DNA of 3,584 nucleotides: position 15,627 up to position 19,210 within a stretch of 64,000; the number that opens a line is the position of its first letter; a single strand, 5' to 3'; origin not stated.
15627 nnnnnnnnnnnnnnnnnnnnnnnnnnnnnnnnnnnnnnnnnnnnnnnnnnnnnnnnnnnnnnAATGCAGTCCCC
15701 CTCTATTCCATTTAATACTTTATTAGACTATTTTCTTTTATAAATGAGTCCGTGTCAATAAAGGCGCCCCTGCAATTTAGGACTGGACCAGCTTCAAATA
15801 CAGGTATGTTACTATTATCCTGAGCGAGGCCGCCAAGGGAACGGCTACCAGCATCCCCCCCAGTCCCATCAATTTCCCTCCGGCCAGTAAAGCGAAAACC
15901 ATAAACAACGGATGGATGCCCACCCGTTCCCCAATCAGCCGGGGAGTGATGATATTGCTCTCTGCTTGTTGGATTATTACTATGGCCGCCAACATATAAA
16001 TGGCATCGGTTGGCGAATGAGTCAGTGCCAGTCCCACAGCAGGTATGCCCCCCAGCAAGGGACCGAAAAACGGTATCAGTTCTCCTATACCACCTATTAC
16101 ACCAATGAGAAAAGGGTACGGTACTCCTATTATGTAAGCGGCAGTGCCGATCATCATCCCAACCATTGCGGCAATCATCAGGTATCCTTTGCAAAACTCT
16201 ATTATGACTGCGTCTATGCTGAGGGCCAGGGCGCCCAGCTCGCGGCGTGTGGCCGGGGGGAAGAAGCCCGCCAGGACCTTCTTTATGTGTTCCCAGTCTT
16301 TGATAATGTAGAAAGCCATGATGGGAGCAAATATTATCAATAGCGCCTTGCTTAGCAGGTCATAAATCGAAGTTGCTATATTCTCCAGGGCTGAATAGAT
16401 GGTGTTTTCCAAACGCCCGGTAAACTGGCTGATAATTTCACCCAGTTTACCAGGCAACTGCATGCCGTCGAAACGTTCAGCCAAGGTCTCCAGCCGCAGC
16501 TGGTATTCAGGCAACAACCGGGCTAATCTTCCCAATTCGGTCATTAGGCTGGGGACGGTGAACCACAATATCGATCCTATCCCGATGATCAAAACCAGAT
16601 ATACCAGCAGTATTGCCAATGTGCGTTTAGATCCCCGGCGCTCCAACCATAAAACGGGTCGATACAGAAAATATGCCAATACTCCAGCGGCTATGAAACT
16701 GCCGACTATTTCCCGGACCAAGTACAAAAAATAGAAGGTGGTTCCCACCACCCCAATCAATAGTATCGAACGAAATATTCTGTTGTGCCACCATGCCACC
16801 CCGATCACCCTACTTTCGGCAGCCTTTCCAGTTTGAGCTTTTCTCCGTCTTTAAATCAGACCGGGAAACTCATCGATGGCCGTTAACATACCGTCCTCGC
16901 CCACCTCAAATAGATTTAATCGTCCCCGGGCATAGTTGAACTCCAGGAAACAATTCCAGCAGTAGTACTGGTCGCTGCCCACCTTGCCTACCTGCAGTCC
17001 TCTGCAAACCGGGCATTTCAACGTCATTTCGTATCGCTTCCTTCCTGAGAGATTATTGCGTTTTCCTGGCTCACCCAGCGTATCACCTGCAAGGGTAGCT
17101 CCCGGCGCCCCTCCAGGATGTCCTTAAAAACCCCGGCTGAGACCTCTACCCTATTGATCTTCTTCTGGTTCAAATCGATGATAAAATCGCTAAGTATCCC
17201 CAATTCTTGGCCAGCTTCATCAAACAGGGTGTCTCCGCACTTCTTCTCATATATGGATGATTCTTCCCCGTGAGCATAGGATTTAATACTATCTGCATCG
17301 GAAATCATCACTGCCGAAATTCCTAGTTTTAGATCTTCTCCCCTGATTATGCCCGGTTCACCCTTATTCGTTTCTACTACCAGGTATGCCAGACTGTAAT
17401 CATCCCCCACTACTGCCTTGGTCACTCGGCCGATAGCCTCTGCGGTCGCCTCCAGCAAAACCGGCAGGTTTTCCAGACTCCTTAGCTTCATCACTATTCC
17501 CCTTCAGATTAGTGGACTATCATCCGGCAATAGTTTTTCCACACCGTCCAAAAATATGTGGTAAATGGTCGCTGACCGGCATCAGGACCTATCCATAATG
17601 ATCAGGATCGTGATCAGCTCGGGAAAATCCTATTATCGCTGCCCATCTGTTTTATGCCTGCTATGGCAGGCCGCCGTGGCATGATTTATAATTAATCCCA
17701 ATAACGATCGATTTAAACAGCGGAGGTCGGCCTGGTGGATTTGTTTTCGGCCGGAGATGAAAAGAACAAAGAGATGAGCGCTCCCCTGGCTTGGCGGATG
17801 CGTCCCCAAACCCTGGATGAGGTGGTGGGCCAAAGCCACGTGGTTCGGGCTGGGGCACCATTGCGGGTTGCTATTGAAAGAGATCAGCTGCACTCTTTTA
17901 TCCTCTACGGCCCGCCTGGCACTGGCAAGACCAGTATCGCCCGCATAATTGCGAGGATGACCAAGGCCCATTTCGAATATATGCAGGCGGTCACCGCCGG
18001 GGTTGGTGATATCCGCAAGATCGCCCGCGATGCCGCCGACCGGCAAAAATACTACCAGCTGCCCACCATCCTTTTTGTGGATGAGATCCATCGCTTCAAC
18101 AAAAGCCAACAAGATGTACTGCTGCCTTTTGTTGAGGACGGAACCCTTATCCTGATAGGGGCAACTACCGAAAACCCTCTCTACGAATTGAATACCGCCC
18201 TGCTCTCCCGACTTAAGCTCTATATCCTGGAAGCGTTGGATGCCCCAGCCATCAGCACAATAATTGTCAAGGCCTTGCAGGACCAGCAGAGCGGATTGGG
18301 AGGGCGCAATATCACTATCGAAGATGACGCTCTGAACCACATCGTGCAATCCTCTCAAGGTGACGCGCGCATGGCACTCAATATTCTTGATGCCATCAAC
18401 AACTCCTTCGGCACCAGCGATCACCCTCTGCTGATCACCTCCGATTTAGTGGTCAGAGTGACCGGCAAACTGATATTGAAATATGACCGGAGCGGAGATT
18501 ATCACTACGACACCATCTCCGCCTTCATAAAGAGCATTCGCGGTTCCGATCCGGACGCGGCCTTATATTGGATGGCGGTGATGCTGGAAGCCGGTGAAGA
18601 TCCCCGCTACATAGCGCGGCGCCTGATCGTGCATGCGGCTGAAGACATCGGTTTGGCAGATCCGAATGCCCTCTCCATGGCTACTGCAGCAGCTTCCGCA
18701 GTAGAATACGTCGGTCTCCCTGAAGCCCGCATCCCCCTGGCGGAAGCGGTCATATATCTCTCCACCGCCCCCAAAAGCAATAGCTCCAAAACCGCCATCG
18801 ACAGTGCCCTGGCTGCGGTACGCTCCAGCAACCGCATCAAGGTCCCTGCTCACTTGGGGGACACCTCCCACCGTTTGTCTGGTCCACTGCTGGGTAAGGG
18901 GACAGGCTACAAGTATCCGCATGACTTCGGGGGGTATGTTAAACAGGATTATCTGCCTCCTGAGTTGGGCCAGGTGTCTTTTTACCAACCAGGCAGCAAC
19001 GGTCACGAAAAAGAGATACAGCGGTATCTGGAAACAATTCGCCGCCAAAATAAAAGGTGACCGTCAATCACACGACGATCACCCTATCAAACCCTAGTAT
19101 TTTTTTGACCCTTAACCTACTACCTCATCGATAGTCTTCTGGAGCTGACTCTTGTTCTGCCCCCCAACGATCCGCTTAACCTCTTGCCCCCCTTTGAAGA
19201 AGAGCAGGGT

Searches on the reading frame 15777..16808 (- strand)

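Call 85: search_protein_families(library=pfam, proteins=[window:15777-16808:-], max_evalue=1e-8)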
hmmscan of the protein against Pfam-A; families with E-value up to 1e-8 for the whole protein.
window:15777-16808:- (343 aa): 1 family
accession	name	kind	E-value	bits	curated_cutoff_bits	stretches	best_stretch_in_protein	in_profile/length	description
PF01594.21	AI-2E_transport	-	2.6e-61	208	34.3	1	20-335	7-325/327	AI-2E family transporter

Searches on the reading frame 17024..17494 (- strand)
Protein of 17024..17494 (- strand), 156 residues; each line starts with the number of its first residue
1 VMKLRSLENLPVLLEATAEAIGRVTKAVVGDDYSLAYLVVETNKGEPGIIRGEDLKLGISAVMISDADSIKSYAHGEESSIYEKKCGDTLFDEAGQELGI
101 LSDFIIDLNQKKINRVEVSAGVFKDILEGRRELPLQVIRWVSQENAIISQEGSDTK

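Call 86: search_protein_families(library=pfam, proteins=[window:17024-17494:-], max_evalue=0.000001)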
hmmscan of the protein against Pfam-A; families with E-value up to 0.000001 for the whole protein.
window:17024-17494:- (156 aa): 1 family
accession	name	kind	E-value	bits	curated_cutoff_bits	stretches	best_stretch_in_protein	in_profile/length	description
PF05239.21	PRC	-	4.7e-09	36.6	21.2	0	87-144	11-65/78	PRC-barrel domain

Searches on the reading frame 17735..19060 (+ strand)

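Call 69: search_protein_families(library=pfam, proteins=[window:17735-19060:+], max_evalue=0.00001)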
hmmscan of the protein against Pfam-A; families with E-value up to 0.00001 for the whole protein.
window:17735-19060:+ (441 aa): 7 families
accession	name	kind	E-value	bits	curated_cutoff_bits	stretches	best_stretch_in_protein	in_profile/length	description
PF12002.13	MgsA_C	-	1.3e-65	220.8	27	1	270-435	1-166/167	MgsA AAA+ ATPase C terminal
PF16193.11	AAA_assoc_2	-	8.6e-24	84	34.3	1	190-269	2-81/81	AAA C-terminal domain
PF00004.35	AAA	-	7.2e-18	65.7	21.2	1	56-162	2-125/131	ATPase family associated with various cellular activities (AAA)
PF05496.18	RuvB_N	-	7.9e-16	58.7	27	1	22-143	1-119/159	Holliday junction DNA helicase RuvB P-loop domain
PF07728.20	AAA_5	-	2.7e-09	37.6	22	1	55-145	2-102/139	AAA domain (dynein-related subfamily)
PF13191.12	AAA_16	-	6.3e-07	30.5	32.6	0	47-79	19-52/167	AAA ATPase domain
PF01078.27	Mg_chelatase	-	8.3e-07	29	20.3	0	27-75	2-45/207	Magnesium chelatase, subunit ChlI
